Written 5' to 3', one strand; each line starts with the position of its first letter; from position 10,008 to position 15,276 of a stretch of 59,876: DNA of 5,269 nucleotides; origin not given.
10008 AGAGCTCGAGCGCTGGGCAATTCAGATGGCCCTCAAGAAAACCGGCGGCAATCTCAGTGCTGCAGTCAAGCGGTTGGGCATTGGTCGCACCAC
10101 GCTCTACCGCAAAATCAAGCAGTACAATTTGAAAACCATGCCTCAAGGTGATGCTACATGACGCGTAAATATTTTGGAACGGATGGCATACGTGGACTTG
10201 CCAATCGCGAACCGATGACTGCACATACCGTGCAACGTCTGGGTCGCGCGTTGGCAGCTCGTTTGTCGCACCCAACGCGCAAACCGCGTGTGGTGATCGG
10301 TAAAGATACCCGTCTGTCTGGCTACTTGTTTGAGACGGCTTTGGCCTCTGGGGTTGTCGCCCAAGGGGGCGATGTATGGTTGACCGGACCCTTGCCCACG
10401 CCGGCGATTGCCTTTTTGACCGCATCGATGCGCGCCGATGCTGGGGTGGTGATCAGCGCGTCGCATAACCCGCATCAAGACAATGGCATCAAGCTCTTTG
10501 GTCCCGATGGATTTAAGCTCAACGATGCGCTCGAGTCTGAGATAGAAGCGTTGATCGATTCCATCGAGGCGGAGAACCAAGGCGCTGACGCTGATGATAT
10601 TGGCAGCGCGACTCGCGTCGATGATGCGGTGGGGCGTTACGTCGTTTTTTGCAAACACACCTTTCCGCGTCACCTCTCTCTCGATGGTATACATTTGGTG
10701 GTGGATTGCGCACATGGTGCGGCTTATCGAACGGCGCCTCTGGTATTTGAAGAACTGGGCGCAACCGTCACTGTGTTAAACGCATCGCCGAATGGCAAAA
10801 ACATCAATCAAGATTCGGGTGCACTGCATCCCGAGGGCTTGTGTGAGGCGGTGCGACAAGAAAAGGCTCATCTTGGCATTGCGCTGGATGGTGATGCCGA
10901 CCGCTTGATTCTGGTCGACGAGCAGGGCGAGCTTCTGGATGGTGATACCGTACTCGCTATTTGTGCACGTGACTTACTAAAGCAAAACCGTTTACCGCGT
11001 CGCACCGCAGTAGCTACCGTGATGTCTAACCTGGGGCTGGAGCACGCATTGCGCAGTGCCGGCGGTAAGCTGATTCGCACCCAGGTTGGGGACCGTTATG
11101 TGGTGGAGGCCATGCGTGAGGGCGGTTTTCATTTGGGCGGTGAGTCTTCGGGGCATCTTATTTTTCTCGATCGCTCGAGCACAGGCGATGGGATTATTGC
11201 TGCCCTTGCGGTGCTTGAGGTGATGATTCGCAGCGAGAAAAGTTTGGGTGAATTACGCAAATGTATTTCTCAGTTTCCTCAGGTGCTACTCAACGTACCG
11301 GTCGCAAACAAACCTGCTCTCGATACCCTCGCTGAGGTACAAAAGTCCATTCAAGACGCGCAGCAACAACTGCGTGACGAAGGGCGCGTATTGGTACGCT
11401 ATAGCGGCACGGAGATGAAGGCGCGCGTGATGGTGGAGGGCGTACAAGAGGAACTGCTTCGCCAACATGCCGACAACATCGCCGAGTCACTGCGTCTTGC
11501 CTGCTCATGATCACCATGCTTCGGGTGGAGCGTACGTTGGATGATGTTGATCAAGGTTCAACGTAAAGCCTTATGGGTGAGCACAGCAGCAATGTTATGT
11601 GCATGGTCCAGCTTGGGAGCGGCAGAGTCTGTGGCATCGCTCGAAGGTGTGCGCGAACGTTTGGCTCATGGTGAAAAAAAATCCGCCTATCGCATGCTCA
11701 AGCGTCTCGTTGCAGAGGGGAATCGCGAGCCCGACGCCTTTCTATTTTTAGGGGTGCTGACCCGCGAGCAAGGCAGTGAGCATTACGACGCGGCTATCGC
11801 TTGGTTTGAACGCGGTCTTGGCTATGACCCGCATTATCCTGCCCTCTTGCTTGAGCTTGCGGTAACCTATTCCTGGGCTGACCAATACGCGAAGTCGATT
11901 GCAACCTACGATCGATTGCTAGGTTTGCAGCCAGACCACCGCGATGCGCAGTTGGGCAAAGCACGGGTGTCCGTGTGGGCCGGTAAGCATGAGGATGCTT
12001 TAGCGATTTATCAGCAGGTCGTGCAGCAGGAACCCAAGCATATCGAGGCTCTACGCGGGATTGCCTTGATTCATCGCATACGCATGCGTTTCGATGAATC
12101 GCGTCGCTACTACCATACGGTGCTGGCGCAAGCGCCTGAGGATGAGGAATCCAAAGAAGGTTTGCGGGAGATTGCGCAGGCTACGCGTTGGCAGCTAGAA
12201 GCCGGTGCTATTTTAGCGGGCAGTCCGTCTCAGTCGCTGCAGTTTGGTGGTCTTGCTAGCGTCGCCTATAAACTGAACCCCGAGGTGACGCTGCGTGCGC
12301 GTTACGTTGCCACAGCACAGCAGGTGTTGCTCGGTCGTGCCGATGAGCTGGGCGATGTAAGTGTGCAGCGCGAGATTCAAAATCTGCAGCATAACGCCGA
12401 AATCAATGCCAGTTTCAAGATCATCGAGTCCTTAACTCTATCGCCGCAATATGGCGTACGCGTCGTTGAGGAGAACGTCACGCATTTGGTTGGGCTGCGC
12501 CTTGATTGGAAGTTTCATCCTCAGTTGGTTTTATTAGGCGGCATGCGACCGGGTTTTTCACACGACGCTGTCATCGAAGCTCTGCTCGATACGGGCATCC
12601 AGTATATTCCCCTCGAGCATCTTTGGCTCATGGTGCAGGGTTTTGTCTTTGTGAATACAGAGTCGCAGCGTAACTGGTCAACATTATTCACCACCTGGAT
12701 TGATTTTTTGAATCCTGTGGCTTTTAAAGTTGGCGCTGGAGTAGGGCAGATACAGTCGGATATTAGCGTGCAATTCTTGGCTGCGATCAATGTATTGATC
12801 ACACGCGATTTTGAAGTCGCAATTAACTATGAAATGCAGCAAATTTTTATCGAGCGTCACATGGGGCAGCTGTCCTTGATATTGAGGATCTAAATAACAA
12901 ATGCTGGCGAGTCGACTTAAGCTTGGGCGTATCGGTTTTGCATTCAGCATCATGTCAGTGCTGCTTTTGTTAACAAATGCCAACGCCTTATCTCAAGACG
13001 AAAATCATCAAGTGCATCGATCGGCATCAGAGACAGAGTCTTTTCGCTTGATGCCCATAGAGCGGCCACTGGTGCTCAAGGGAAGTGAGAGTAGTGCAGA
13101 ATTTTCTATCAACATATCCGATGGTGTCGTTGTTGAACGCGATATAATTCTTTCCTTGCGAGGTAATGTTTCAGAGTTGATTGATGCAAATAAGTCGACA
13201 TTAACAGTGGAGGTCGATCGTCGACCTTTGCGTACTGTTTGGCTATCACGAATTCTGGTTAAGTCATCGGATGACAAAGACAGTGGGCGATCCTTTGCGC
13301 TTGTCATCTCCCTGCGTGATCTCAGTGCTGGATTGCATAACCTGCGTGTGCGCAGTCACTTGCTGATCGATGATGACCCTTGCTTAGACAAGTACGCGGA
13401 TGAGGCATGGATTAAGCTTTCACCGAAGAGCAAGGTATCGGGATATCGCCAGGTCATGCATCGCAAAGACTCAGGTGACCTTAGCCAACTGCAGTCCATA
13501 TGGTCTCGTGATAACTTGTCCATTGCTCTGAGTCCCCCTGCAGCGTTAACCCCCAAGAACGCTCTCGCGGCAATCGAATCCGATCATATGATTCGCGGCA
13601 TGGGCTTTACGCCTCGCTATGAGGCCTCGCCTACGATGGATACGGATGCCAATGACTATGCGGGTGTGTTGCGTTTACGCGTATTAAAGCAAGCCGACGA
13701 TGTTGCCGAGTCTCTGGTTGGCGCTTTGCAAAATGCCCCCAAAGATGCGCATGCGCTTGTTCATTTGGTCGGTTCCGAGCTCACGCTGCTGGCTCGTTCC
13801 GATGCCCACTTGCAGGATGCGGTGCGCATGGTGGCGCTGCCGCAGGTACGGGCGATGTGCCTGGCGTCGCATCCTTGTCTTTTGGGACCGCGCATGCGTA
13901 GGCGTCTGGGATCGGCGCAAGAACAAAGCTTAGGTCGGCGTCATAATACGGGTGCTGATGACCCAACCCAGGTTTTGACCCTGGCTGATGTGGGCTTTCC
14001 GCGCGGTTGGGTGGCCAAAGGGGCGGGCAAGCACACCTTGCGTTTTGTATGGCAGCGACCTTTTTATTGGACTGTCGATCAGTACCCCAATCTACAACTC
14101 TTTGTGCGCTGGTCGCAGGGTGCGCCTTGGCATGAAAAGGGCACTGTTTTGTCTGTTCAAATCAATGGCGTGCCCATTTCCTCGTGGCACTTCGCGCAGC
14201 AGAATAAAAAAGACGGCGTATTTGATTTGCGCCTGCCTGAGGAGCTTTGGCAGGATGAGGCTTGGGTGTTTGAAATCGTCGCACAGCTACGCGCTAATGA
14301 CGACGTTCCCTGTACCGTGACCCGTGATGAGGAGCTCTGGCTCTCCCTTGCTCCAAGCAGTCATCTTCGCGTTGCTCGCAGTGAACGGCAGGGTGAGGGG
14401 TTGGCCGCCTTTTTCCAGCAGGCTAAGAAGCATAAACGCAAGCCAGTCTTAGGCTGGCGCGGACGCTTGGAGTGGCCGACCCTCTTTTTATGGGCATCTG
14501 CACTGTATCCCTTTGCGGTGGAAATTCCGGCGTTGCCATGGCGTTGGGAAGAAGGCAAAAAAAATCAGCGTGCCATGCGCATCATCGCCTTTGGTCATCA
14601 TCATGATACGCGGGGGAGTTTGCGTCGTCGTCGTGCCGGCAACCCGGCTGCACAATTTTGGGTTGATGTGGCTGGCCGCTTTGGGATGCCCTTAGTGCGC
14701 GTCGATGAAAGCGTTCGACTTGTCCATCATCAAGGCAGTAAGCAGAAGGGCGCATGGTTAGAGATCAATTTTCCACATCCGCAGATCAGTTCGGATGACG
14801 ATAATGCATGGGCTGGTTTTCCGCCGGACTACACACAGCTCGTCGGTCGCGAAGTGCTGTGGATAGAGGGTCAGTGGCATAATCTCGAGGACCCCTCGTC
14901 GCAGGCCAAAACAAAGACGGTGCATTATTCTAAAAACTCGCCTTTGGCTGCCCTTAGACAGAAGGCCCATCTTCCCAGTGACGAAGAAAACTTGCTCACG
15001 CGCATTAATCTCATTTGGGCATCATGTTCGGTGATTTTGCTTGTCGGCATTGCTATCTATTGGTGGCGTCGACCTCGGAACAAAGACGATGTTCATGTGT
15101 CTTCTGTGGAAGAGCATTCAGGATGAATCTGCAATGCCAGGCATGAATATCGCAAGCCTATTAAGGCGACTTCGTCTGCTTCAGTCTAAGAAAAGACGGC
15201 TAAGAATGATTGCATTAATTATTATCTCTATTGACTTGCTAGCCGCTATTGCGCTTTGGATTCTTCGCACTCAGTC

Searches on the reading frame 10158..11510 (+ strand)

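Call 6: search_protein_families(library=pfam, proteins=[window:10158-11510:+], max_evalue=0.01)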
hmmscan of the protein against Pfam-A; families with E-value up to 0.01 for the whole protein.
window:10158-11510:+ (450 aa): 4 families
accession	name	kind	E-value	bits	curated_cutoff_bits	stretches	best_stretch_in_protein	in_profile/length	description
PF02878.22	PGM_PMM_I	-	2.8e-44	150.6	22.5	1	3-138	1-136/138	Phosphoglucomutase/phosphomannomutase, alpha/beta/alpha domain I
PF02880.22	PGM_PMM_III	-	9e-38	129.4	20.7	1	261-368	1-110/115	Phosphoglucomutase/phosphomannomutase, alpha/beta/alpha domain III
PF02879.22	PGM_PMM_II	-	8.2e-16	58.9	29.3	1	161-257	3-103/103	Phosphoglucomutase/phosphomannomutase, alpha/beta/alpha domain II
PF00408.26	PGM_PMM_IV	-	3.6e-15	56.2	23.1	1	377-443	1-67/68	Phosphoglucomutase/phosphomannomutase, C-terminal domain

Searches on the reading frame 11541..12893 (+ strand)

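Call 6: search_protein_families(library=pfam, proteins=[window:11541-12893:+], max_evalue=0.01)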
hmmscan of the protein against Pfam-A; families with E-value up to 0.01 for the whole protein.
window:11541-12893:+ (450 aa): 16 families
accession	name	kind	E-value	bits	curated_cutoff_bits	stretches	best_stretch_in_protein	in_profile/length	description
PF14559.12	TPR_19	-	1.5e-16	60.9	25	2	80-142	5-67/68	Tetratricopeptide repeat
PF13432.12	TPR_16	-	1.6e-11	44.9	32.7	2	114-165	11-62/65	Tetratricopeptide repeat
PF07719.23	TPR_2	-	1.8e-10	40.6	27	0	101-133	2-34/34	Tetratricopeptide repeat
PF13428.12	TPR_14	-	3.3e-10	40.1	23.5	1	135-175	2-42/44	Tetratricopeptide repeat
PF00515.34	TPR_1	-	5.4e-10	39.1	27.8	0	103-133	4-34/34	Tetratricopeptide repeat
PF13174.12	TPR_6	-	2.8e-08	34.3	26.3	0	135-166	1-32/33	Tetratricopeptide repeat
PF13371.12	TPR_9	-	2.8e-08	34.1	35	2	78-142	7-71/73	Tetratricopeptide repeat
PF13414.12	TPR_11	-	1.6e-07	31.3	26.8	0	82-110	10-38/42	TPR repeat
PF23914.1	TPR_CcmH_CycH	-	2.2e-07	31.3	42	1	115-203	65-156/158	Cytochrome c-type biogenesis protein H TPR domain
PF13424.12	TPR_12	-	1.7e-06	28.6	30.1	0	102-161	5-72/77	Tetratricopeptide repeat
PF12895.13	ANAPC3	-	1e-05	26.1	27.2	1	80-159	3-81/82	Anaphase-promoting complex, cyclosome, subunit 3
PF13181.12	TPR_8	-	2.5e-05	24.5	25.7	0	103-133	4-34/34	Tetratricopeptide repeat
PF24575.1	TPR_Slam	-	0.00022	22.1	35.2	0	154-201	35-80/104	Surface lipoprotein assembly modifier, N-terminal TPR repeats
PF13176.12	TPR_7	-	0.00025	21.4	27.9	0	103-132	2-31/36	Tetratricopeptide repeat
PF16918.11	PknG_TPR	-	0.00042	19.6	27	1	32-170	96-231/340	Protein kinase G tetratricopeptide repeat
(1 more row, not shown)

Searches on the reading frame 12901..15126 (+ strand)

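Call 6: search_protein_families(library=pfam, proteins=[window:12901-15126:+], max_evalue=0.01)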
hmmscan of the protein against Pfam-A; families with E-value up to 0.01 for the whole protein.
window:12901-15126:+ (741 aa): 1 family
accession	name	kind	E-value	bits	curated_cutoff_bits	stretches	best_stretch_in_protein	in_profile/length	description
PF03170.19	BcsB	-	1.3e-12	47.3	21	1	44-493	4-445/606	Bacterial cellulose synthase subunit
